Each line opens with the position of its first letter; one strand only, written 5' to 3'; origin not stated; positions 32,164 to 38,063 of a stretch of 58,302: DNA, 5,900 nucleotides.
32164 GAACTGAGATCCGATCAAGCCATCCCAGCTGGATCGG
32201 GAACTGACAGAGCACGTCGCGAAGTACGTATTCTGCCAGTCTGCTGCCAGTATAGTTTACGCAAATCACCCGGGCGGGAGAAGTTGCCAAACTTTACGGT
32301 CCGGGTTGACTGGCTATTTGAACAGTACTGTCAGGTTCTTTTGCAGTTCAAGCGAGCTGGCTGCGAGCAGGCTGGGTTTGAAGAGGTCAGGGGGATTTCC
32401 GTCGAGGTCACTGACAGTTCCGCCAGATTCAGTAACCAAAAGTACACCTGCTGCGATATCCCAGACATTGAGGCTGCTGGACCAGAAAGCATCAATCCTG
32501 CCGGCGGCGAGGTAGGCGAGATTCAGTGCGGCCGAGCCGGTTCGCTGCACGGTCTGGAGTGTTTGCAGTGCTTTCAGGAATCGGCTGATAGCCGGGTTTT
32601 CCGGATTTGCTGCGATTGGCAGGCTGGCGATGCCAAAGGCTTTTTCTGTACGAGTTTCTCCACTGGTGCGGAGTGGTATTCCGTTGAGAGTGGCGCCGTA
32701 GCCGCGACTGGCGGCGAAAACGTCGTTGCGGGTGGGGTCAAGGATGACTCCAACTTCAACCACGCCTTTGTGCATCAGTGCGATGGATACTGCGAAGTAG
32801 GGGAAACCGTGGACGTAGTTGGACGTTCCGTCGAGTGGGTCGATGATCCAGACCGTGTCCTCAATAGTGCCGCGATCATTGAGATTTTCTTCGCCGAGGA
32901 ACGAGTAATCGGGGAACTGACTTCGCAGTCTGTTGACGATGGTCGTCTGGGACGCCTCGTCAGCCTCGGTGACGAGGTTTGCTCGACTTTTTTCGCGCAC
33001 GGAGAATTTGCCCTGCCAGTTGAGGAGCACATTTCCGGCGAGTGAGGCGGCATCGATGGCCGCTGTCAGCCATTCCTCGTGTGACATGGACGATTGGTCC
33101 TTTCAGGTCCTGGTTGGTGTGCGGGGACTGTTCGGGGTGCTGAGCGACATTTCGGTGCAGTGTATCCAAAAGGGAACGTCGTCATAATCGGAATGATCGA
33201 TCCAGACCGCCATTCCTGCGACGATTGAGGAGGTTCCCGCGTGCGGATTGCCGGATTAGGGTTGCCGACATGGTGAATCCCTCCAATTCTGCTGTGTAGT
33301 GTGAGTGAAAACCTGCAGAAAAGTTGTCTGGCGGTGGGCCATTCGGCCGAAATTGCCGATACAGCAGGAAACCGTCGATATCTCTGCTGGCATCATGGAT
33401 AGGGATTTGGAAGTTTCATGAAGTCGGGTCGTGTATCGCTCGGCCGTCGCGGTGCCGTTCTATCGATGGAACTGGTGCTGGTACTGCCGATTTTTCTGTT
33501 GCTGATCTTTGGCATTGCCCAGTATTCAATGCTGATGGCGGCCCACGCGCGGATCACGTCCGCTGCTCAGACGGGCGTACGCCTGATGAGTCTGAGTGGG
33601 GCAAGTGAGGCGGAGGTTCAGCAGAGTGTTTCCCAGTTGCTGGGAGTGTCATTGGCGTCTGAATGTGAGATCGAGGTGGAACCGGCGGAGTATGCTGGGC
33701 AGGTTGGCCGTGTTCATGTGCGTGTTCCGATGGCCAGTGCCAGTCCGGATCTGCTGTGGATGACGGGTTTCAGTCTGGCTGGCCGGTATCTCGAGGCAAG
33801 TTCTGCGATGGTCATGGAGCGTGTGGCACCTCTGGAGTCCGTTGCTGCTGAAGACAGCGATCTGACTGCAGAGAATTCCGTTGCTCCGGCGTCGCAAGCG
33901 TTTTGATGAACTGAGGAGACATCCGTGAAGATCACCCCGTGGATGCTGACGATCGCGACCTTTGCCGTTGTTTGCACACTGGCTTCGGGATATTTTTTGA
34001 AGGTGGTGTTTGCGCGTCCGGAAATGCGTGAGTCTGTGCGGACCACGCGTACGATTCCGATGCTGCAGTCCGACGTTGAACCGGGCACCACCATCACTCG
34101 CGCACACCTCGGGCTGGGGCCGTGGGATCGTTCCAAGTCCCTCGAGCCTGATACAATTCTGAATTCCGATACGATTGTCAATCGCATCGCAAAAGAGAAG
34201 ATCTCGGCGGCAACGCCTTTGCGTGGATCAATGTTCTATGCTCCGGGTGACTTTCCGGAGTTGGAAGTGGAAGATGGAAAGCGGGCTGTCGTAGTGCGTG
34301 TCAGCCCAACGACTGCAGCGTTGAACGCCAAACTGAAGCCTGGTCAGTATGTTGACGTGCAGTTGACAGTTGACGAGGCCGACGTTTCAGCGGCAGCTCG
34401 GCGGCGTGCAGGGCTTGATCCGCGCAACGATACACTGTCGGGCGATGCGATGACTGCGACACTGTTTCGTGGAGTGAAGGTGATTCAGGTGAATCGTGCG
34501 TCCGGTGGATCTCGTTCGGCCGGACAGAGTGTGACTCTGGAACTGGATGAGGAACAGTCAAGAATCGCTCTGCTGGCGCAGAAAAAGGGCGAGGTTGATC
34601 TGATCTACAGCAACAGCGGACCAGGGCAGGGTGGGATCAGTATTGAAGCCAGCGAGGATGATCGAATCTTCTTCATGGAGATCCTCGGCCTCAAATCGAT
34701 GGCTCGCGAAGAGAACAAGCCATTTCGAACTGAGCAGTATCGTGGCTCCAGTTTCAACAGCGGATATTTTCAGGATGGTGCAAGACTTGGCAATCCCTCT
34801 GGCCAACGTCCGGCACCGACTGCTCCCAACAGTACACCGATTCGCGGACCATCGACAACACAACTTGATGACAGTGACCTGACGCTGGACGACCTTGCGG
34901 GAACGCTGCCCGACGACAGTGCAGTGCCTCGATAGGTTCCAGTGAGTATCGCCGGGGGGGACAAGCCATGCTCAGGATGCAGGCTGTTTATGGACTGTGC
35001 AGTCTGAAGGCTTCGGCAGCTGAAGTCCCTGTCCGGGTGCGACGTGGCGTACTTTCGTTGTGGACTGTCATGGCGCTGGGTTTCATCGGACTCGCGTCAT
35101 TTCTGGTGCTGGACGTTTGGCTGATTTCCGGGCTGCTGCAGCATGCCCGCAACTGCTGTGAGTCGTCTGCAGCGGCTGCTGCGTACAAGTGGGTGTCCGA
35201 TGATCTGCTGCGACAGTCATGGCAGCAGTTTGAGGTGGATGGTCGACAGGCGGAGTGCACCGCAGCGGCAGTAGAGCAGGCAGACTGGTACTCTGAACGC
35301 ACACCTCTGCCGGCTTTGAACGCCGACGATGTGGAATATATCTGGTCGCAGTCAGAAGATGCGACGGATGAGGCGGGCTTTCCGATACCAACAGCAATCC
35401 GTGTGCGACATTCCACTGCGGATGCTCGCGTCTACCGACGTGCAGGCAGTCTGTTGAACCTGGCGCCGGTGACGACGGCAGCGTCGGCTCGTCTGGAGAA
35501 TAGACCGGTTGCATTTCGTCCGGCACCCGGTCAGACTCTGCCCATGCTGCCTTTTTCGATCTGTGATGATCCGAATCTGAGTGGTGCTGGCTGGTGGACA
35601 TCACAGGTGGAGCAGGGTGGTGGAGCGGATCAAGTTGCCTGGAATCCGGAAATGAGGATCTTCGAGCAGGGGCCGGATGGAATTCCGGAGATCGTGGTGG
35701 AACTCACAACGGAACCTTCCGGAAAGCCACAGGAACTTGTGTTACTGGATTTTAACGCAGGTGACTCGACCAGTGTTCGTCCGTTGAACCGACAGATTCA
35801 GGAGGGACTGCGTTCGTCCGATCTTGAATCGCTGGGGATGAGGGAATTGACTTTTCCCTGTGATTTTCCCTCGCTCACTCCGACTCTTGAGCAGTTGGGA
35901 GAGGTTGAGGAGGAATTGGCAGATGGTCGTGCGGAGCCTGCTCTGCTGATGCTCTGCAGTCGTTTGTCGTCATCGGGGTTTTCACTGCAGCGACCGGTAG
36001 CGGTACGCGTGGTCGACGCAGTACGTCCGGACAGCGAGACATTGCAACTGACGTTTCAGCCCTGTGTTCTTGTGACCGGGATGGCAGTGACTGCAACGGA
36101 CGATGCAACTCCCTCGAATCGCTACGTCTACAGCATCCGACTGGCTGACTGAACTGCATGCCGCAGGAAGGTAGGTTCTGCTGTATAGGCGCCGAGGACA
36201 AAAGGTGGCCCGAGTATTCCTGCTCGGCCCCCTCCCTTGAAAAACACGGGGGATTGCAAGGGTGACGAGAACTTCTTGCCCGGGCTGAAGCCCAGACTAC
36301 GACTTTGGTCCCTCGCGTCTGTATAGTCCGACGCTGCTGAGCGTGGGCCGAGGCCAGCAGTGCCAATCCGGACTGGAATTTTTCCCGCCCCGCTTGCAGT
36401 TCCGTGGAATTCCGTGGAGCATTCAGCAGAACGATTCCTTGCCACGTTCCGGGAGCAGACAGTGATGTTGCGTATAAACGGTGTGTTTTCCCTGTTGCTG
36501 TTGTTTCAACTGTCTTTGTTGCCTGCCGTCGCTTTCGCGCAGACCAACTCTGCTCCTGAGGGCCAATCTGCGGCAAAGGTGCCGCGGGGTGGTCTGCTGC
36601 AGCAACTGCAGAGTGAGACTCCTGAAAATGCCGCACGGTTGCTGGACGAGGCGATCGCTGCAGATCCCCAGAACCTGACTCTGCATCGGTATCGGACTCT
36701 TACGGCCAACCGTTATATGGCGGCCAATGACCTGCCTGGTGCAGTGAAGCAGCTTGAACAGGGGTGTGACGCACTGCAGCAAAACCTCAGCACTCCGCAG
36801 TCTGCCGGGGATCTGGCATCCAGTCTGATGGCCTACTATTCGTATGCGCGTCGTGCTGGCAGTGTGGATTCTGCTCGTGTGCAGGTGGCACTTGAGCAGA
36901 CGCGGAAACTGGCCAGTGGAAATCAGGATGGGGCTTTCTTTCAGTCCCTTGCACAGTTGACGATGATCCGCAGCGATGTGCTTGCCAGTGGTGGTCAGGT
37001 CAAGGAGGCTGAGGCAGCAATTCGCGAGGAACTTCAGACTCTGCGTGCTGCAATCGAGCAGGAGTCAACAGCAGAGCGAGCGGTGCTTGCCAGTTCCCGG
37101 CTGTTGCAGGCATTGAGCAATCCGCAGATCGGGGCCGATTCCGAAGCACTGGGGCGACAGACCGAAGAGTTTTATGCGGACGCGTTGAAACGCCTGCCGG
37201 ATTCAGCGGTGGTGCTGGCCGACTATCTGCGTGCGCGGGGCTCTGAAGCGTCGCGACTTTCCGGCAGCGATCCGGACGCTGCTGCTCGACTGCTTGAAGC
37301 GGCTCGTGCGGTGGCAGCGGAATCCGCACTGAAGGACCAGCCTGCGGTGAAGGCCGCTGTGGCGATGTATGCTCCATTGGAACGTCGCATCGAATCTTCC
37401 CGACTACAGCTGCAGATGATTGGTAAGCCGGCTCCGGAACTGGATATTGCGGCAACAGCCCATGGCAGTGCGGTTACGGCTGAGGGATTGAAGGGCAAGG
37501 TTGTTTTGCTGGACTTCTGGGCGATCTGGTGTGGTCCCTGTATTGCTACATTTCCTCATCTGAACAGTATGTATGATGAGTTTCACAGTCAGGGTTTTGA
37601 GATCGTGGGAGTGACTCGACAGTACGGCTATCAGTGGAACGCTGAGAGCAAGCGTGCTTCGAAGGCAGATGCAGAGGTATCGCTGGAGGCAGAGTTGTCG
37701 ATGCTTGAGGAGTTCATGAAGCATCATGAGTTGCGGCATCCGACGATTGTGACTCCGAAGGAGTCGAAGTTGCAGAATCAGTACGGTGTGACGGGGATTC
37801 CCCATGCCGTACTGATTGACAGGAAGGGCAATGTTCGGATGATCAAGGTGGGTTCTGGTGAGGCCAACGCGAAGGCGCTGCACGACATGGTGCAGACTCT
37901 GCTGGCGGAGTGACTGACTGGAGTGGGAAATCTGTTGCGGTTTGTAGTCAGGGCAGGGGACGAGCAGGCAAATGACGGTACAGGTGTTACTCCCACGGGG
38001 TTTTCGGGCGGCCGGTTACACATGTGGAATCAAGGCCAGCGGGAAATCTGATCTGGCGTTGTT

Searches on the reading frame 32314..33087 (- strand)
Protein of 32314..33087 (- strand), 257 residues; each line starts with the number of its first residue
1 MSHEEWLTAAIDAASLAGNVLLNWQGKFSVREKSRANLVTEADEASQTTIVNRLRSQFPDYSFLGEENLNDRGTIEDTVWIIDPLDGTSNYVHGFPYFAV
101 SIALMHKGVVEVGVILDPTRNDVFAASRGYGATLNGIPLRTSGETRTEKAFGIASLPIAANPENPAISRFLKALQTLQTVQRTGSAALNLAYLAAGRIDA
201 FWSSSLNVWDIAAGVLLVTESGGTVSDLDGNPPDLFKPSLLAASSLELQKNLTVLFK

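Call 9: search_protein_families(library=pfam, proteins=[window:32314-33087:-], max_evalue=0.01)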
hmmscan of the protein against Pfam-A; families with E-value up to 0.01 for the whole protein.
window:32314-33087:- (257 aa): 1 family
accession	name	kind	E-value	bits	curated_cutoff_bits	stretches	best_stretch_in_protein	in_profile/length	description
PF00459.30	Inositol_P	-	2.5e-65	221.1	27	1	4-251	3-261/271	Inositol monophosphatase family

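Call 57: search_protein_families(library=ncbifam, proteins=[window:32314-33087:-], max_evalue=0.01)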
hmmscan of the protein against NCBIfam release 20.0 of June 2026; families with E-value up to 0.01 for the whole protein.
window:32314-33087:- (257 aa): 7 families
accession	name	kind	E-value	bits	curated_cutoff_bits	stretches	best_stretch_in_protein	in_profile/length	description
NF008027.1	PRK10757.1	equivalog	7.2e-51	172.7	332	1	7-238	5-240/267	inositol-1-monophosphatase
TIGR02067.1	his_9_HisN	equivalog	2.5e-44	151.6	275.15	1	9-251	4-246/252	histidinol-phosphatase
NF009321.0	PRK12676.1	equivalog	1.2e-35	122.8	264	1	41-232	46-233/264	bifunctional fructose-bisphosphatase/inositol-phosphate phosphatase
TIGR01331.1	bisphos_cysQ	equivalog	6.1e-33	114.5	228.8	1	7-232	2-231/250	3'(2'),5'-bisphosphate nucleotidase CysQ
NF008182.0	PRK10931.1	equivalog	6.5e-18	64.7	379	1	27-234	25-229/246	3'(2'),5'-bisphosphate nucleotidase CysQ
NF010678.0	PRK14076.1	equivalog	9.7e-17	61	493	1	76-233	80-256/570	bifunctional NADP phosphatase/NAD kinase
TIGR01330.1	bisphos_HAL2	equivalog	1.6e-16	60.1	267.05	2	73-118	130-174/359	3'(2'),5'-bisphosphate nucleotidase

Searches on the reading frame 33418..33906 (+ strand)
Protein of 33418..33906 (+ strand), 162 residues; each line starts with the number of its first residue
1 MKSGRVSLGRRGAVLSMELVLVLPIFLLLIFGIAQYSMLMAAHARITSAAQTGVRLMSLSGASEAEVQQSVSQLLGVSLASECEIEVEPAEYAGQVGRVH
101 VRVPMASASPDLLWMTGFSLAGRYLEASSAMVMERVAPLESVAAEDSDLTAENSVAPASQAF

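Call 10: search_protein_families(library=pfam, proteins=[window:33418-33906:+], max_evalue=0.01)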
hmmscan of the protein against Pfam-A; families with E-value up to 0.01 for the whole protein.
window:33418-33906:+ (162 aa): 1 family
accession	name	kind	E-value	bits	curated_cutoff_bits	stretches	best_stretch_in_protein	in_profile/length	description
PF07811.17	TadE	-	2e-10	41.1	22.9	1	16-55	4-43/43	TadE-like protein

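Call 57: search_protein_families(library=ncbifam, proteins=[window:33418-33906:+], max_evalue=0.01)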
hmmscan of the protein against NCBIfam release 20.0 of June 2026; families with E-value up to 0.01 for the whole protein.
window:33418-33906:+ (162 aa): 0 families

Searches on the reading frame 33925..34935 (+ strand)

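Call 10: search_protein_families(library=pfam, proteins=[window:33925-34935:+], max_evalue=0.01)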
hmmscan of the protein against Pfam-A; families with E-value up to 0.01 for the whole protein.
window:33925-34935:+ (336 aa): 2 families
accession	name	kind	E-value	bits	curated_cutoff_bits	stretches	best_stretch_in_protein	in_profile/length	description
PF16976.10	RcpC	-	2.1e-12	47.4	28.8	1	115-227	7-112/114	Flp pilus assembly protein RcpC/CpaB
PF08666.17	SAF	-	0.0034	18.3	21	0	50-104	9-62/63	SAF domain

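Call 57: search_protein_families(library=ncbifam, proteins=[window:33925-34935:+], max_evalue=0.01)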
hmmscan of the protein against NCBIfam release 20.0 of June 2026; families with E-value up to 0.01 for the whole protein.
window:33925-34935:+ (336 aa): 2 families
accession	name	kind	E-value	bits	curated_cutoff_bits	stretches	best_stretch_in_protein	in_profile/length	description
TIGR03177.1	pilus_cpaB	equivalog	8.2e-26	90.8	71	1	10-230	3-214/262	Flp pilus assembly protein CpaB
TIGR03170.1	flgA_cterm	equivalog_domain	0.00039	20.4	54.65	1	37-107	8-77/137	flagellar basal body P-ring formation chaperone FlgA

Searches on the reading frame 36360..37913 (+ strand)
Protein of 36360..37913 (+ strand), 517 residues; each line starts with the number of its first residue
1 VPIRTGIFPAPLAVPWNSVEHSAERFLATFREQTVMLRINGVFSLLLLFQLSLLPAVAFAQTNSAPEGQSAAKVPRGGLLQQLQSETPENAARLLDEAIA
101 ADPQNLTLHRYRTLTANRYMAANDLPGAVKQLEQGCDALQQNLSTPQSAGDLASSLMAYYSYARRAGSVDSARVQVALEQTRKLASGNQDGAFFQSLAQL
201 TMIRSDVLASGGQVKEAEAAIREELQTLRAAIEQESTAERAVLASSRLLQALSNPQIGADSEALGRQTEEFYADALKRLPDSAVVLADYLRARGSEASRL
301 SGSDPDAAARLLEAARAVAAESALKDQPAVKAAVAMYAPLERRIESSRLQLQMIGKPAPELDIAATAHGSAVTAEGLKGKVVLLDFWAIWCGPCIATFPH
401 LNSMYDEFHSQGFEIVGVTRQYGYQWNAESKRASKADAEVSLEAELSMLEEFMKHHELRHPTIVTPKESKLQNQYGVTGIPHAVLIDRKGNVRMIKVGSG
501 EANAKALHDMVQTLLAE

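Call 10: search_protein_families(library=pfam, proteins=[window:36360-37913:+], max_evalue=0.01)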
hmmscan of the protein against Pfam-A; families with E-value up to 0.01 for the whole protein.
window:36360-37913:+ (517 aa): 6 families
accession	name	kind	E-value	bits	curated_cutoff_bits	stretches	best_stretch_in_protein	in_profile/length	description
PF08534.16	Redoxin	-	1.9e-15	57.4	26.6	1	355-503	3-139/148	Redoxin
PF00578.27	AhpC-TSA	-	3e-15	56.7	26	1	354-494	1-123/124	AhpC/TSA family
PF13905.12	Thioredoxin_8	-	5.1e-14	52.8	27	2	379-418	1-41/94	Thioredoxin-like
PF00085.26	Thioredoxin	-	2.6e-07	31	23.5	1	379-410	18-49/103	Thioredoxin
PF13098.12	Thioredoxin_2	-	3.7e-06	27.7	27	1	378-497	4-92/104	Thioredoxin-like domain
PF00255.25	GSHPx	-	4.2e-05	23.5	27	1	366-436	8-78/108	Glutathione peroxidase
